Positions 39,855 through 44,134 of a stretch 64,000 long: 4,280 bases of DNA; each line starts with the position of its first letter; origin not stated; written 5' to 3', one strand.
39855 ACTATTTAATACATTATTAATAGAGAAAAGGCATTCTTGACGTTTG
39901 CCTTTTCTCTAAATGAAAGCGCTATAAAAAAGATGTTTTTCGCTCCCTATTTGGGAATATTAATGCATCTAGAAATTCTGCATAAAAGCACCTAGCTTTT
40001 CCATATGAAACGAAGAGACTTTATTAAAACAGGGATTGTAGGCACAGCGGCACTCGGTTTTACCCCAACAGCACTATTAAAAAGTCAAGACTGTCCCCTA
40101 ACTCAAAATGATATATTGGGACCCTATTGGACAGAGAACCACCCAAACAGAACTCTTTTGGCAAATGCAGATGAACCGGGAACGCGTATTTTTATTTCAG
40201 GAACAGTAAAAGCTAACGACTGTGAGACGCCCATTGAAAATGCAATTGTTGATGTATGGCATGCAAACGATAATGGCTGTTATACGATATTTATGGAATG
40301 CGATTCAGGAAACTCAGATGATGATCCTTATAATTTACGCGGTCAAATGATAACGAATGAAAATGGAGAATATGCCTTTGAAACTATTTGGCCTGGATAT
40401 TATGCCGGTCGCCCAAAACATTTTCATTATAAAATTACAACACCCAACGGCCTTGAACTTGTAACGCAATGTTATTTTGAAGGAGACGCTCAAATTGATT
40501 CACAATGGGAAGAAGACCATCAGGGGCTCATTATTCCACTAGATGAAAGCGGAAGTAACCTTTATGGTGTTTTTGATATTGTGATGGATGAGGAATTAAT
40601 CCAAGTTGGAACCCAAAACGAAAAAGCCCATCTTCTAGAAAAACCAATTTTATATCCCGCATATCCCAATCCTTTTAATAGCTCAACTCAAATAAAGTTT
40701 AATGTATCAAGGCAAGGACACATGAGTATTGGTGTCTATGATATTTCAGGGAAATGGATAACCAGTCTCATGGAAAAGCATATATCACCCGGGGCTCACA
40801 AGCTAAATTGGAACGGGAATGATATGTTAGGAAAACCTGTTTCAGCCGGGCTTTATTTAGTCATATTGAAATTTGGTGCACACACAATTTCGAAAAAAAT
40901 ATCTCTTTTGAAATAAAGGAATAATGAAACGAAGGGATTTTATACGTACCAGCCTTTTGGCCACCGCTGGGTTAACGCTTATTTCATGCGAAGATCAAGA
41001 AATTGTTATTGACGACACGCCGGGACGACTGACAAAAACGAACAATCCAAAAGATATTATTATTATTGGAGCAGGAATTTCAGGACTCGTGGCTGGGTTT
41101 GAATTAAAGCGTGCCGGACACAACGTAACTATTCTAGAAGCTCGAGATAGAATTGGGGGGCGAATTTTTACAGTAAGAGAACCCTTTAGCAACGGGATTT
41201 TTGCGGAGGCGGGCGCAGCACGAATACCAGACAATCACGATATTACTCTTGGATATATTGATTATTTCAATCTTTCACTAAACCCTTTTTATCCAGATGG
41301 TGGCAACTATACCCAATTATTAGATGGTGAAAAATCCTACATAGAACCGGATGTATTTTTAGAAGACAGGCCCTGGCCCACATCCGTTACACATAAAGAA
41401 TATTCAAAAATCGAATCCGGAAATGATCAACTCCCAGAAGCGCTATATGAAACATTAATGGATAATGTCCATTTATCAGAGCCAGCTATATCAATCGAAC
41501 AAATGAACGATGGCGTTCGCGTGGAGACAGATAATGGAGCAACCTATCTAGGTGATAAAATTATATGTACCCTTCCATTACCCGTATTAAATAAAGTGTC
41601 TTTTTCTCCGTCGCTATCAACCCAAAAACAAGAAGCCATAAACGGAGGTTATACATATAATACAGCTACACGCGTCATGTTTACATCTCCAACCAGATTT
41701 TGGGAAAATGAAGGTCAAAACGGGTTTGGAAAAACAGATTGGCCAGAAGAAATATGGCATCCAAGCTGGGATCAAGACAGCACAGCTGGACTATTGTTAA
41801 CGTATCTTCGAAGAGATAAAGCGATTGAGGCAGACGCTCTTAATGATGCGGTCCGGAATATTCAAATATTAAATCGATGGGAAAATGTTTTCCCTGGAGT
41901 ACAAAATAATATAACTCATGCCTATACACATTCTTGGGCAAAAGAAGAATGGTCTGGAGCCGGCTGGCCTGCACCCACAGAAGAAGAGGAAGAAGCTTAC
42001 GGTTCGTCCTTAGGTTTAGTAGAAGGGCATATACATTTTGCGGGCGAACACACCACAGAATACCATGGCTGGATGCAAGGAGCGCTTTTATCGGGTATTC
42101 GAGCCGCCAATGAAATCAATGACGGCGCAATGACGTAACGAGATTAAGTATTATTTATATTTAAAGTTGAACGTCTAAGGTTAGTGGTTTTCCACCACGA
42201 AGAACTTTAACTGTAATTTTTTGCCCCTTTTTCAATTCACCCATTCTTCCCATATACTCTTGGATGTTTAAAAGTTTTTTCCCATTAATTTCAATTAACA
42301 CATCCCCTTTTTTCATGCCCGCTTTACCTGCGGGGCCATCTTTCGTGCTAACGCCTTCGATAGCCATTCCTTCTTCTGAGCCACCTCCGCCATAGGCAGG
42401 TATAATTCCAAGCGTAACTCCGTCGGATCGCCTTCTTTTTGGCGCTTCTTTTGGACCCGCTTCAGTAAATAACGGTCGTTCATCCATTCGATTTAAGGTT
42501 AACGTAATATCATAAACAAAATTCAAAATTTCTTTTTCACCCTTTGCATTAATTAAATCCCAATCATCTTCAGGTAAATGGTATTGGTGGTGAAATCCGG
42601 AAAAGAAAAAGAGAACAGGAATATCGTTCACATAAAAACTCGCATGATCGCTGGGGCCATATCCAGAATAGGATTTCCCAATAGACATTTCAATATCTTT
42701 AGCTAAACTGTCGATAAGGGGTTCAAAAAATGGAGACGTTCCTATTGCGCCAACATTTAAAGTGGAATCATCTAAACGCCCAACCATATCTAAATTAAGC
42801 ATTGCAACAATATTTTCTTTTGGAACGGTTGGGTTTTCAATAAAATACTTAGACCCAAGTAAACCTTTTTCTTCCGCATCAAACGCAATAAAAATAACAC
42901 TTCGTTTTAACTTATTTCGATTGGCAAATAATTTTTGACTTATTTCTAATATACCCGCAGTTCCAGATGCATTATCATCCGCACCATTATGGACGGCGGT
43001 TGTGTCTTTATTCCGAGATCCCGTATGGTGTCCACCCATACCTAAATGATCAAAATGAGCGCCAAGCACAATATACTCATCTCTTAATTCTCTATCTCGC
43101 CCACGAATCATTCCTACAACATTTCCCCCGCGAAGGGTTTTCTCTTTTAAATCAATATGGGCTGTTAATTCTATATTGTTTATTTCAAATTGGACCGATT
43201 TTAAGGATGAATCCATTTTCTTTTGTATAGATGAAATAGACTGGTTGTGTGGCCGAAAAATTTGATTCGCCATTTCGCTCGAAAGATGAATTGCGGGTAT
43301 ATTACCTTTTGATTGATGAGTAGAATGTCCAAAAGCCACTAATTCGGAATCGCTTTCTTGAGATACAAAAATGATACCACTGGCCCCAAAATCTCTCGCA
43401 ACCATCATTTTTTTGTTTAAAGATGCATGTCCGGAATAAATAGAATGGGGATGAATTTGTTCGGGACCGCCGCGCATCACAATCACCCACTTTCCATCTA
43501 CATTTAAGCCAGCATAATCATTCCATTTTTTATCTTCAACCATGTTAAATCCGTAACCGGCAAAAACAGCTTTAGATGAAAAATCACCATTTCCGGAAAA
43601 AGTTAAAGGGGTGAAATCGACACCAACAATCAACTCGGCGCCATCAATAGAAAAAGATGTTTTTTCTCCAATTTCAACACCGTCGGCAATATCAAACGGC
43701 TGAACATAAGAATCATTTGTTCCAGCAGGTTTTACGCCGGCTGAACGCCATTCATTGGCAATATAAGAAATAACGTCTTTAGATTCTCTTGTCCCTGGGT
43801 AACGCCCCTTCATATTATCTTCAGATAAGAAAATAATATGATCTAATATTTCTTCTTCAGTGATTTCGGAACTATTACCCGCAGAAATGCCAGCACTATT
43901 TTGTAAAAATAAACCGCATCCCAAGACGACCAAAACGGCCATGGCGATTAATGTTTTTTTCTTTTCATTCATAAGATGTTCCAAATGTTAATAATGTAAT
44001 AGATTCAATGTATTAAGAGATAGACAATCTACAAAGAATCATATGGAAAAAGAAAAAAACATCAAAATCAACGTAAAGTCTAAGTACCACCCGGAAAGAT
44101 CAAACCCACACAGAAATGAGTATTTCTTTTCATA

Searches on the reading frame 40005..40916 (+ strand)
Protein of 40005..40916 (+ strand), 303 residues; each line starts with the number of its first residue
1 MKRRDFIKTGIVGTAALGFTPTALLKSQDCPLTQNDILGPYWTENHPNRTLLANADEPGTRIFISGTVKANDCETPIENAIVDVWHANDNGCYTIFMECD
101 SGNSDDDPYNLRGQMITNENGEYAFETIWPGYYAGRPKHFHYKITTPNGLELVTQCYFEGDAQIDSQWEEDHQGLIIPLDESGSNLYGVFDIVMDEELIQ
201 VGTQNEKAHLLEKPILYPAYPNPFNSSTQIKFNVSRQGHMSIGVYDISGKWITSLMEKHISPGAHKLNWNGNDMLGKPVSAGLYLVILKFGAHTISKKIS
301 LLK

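Call 9: search_protein_families(library=ncbifam, proteins=[window:40005-40916:+])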
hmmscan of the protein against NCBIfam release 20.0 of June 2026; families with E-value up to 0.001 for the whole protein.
window:40005-40916:+ (303 aa): 11 families
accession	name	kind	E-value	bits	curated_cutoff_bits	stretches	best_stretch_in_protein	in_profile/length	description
TIGR02465.1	chlorocat_1_2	equivalog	7.2e-21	74.5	359.25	2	30-133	65-163/246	chlorocatechol 1,2-dioxygenase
TIGR02439.1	catechol_proteo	equivalog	7.3e-18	64.5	392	1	54-145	120-223/285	catechol 1,2-dioxygenase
TIGR02422.1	protocat_beta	equivalog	4.4e-17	62.5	296.4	1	56-165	55-170/220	protocatechuate 3,4-dioxygenase subunit beta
TIGR02438.1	catachol_actin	equivalog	8.6e-16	57.9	404.4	1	34-133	101-197/281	catechol 1,2-dioxygenase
TIGR02423.1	protocat_alph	equivalog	4.5e-09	36.4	126.25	1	49-164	27-146/193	protocatechuate 3,4-dioxygenase subunit alpha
TIGR04183.1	Por_Secre_tail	domain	2.8e-08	33.6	23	1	220-299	2-69/72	T9SS type A sorting domain-containing protein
NF033707.1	T9SS_sortase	equivalog_domain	1.3e-07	29.7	420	1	219-292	1001-1079/1095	type IX secretion system sortase PorU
NF052323.1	T9SSA_dep_M6i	equivalog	5.1e-06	24.7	600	1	203-272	945-1013/1043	T9SS-dependent M6-like inactivated metalloprotease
NF038113.1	T9SSA_dep_M36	equivalog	9e-06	24.1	885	1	218-260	794-836/869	T9SS-dependent M36 family metallopeptidase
NF009452.0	PRK12812.1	equivalog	0.0007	18.9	258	0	235-290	149-206/289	flagellar basal body rod modification protein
NF005176.1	PRK06655.1-1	equivalog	0.001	19.1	230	0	236-286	95-145/197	flagellar hook assembly protein FlgD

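Call 21: find_encoding_contigs(protein=window:40005-40916:+, flank=8000, max_places=10)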
Protein window:40005-40916:+ (303 aa): 20 contigs read that carry it; 10 places shown.
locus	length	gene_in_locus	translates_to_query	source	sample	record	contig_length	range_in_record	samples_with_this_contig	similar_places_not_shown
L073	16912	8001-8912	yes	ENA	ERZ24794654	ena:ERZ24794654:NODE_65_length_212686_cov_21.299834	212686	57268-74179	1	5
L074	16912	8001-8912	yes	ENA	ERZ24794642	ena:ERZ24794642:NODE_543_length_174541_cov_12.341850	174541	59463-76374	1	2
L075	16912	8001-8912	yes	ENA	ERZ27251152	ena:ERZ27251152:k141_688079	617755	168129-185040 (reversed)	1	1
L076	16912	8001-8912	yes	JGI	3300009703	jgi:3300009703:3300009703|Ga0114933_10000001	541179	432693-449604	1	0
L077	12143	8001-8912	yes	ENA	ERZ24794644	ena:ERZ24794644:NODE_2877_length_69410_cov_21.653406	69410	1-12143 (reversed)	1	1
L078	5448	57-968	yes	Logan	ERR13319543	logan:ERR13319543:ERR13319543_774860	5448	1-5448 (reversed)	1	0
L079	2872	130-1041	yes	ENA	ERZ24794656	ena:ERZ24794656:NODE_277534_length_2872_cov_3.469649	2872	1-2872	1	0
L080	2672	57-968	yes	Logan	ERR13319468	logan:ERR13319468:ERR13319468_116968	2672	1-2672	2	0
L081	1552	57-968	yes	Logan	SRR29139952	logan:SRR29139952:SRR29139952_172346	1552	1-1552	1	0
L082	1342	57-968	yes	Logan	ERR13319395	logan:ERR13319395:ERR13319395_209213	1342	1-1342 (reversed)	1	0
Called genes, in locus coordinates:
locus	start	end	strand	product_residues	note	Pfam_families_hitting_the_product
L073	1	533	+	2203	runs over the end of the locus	PF17803:Cadherin_4, PF17963:Big_9, PF17803:Cadherin_4, PF17892:Cadherin_5, PF17963:Big_9, PF17803:Cadherin_4, PF17892:Cadherin_5, PF17963:Big_9, +4 more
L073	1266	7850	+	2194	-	PF02415:Chlam_PMP (faint), PF13860:FlgD_ig (weak), PF18962:Por_Secre_tail (weak)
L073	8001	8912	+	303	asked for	PF00775:Dioxygenase_C, PF18962:Por_Secre_tail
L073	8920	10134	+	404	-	PF07992:Pyr_redox_2 (weak), PF00890:FAD_binding_2 (weak), PF01266:DAO (weak), PF12831:FAD_oxidored (faint), PF13450:NAD_binding_8, PF01593:Amino_oxidase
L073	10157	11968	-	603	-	PF02225:PA (weak), PF01546:Peptidase_M20 (weak), PF04389:Peptidase_M28, PF00595:PDZ (weak), PF13180:PDZ_2, PF17820:PDZ_6 (weak)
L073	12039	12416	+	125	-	PF04379:DUF525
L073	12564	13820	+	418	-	PF00404:Dockerin_1 (weak), PF00963:Cohesin, PF18962:Por_Secre_tail, PF13860:FlgD_ig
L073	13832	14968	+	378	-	PF03150:CCP_MauG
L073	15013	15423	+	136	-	-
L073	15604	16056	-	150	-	PF00383:dCMP_cyt_deam_1, PF14437:MafB19-deam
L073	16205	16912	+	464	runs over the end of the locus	PF00860:Xan_ur_permease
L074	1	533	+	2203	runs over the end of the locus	PF17803:Cadherin_4, PF17963:Big_9, PF17803:Cadherin_4, PF17892:Cadherin_5, PF17963:Big_9, PF17803:Cadherin_4, PF17892:Cadherin_5, PF17963:Big_9, +5 more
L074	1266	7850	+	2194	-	PF02415:Chlam_PMP (faint), PF13860:FlgD_ig, PF18962:Por_Secre_tail (weak)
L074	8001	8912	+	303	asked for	PF00775:Dioxygenase_C, PF18962:Por_Secre_tail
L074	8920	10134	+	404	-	PF07992:Pyr_redox_2 (weak), PF00890:FAD_binding_2 (weak), PF01266:DAO (weak), PF12831:FAD_oxidored (faint), PF13450:NAD_binding_8, PF01593:Amino_oxidase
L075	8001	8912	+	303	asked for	PF00775:Dioxygenase_C, PF18962:Por_Secre_tail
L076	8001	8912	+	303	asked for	PF00775:Dioxygenase_C, PF18962:Por_Secre_tail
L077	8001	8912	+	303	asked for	PF00775:Dioxygenase_C, PF18962:Por_Secre_tail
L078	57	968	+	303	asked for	PF00775:Dioxygenase_C, PF18962:Por_Secre_tail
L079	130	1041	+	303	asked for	PF00775:Dioxygenase_C, PF18962:Por_Secre_tail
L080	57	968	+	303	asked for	PF00775:Dioxygenase_C, PF18962:Por_Secre_tail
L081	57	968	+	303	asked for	PF00775:Dioxygenase_C, PF18962:Por_Secre_tail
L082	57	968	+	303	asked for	PF00775:Dioxygenase_C, PF18962:Por_Secre_tail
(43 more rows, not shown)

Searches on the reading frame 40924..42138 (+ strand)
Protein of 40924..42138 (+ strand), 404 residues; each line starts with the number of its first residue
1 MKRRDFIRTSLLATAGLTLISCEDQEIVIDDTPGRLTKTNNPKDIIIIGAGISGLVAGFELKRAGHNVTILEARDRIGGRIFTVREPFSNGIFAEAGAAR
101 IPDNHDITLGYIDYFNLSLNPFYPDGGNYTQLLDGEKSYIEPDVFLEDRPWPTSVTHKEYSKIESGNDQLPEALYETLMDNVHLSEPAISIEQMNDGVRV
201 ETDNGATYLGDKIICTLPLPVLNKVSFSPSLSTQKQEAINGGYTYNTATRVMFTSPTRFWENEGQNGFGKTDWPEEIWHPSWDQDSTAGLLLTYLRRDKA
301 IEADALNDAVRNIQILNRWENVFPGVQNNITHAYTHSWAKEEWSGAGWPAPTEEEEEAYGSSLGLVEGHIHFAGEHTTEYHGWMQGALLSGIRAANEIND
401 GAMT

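Call 9: search_protein_families(library=ncbifam, proteins=[window:40924-42138:+])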
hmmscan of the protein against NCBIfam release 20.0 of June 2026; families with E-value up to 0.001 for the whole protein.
window:40924-42138:+ (404 aa): 63 families (the best 25 are shown)
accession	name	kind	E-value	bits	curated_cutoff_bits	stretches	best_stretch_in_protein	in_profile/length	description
NF005560.0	PRK07233.1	equivalog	8.6e-13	47.9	252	1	44-81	2-39/435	hypothetical protein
NF008841.0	PRK11883.1-1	equivalog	2.6e-12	46.4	517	1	42-85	3-49/453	protoporphyrinogen oxidase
TIGR00562.1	proto_IX_ox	equivalog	4.3e-12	45.4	97.85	1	43-106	3-65/470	protoporphyrinogen oxidase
TIGR03467.1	HpnE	equivalog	2.9e-11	43.4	283.05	1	45-86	1-42/430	hydroxysqualene dehydroxylase HpnE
NF041087.1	bile_acid_BaiCD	equivalog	6.1e-11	41.1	825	1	18-83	356-421/642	bile acid Fe-S flavoenzyme BaiCD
NF005547.0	PRK07208.1-3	equivalog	1.4e-10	40.5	380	1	40-84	2-46/465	hypothetical protein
NF009410.0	PRK12771.1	subfamily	3.4e-09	35.8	516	1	39-80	135-176/566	NAD(P)-binding protein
TIGR02734.1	crtI_fam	subfamily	8.8e-09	34.6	238.1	1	46-85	2-41/504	phytoene desaturase family protein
NF008845.0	PRK11883.1-5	equivalog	2.9e-08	32.5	560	1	41-86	3-54/468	protoporphyrinogen oxidase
NF045637.1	carotdesatCrtDProt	equivalog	1.1e-07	30.8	580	1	45-85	1-41/485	1-hydroxycarotenoid 3,4-desaturase CrtD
NF053546.1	violacein_VioA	equivalog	1.2e-07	31.4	600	1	44-101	1-60/411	flavin-dependent violacein biosynthesis tryptophan-2 monooxygenase VioA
NF033623.1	urate_HpxO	equivalog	2.7e-07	29.8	500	1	44-75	1-32/381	FAD-dependent urate hydroxylase HpxO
NF009454.0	PRK12814.1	equivalog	6.4e-07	28.1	916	1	38-81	189-232/657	putative NADPH-dependent glutamate synthase small subunit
NF005548.0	PRK07208.1-4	equivalog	6.9e-07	28.2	389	1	43-84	4-45/488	hypothetical protein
NF045599.1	bili_reduct_long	exception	9.3e-07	27.5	750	1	35-83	374-422/641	bilirubin reductase, long form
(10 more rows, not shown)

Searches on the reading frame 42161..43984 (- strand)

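Call 9: search_protein_families(library=ncbifam, proteins=[window:42161-43984:-])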
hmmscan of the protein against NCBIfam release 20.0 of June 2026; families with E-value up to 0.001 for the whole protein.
window:42161-43984:- (607 aa): 17 families
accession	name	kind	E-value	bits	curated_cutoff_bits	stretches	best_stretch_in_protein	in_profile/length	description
NF045908.1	AminopepLapALeg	equivalog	1.4e-19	70.3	600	1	298-477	200-373/396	aminopeptidase LapA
TIGR02037.1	degP_htrA_DO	subfamily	9.7e-12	44.5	416.2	1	537-607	258-327/434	Do family serine endopeptidase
TIGR02038.1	protease_degS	equivalog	1.8e-10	40.5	422.95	1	538-605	278-344/351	outer membrane-stress sensor serine endopeptidase DegS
NF008147.1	PRK10898.1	equivalog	1.8e-10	40.5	408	1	538-606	279-346/352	outer membrane-stress sensor serine endopeptidase DegS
NF041515.1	GspC_delta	equivalog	5.1e-09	36.3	150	1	527-606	232-309/311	type II secretion system protein GspC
NF047968.1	SerProtHtrA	equivalog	1.3e-08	34.6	470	1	537-607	288-357/357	serine protease HtrA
NF007526.1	PRK10139.1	equivalog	5.9e-08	31.8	756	1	551-607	303-359/456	serine endoprotease DegQ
NF040960.1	MamE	equivalog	1.6e-07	30.4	800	1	537-602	466-530/659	magnetosome formation protease MamE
NF041199.1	trx7_PDZ_seleno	equivalog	8.5e-07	28.2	300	1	550-606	331-389/390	Trx7/PDZ domain-containing (seleno)protein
NF041521.1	HhoA_HhoB_HtrA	equivalog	1.1e-06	28.2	450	1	537-606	262-330/335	HhoA/HhoB/HtrA family serine endopeptidase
NF008189.1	PRK10942.1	equivalog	1.3e-06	27.2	720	1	549-607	323-381/477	serine endoprotease DegP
NF007568.0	PRK10199.1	equivalog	1.2e-05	24.7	298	1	332-401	138-206/346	aminopeptidase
NF050055.1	SerProtHtrAMycob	equivalog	1.3e-05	24.3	800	1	539-606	431-497/502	serine protease HtrA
NF041616.1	T2SS_C_SYNERG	exception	5.1e-05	22.8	200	1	534-604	223-292/296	type II secretion system protein GspC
TIGR00054.1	TIGR00054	equivalog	6.8e-05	21.9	147.55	1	546-604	209-266/421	RIP metalloprotease RseP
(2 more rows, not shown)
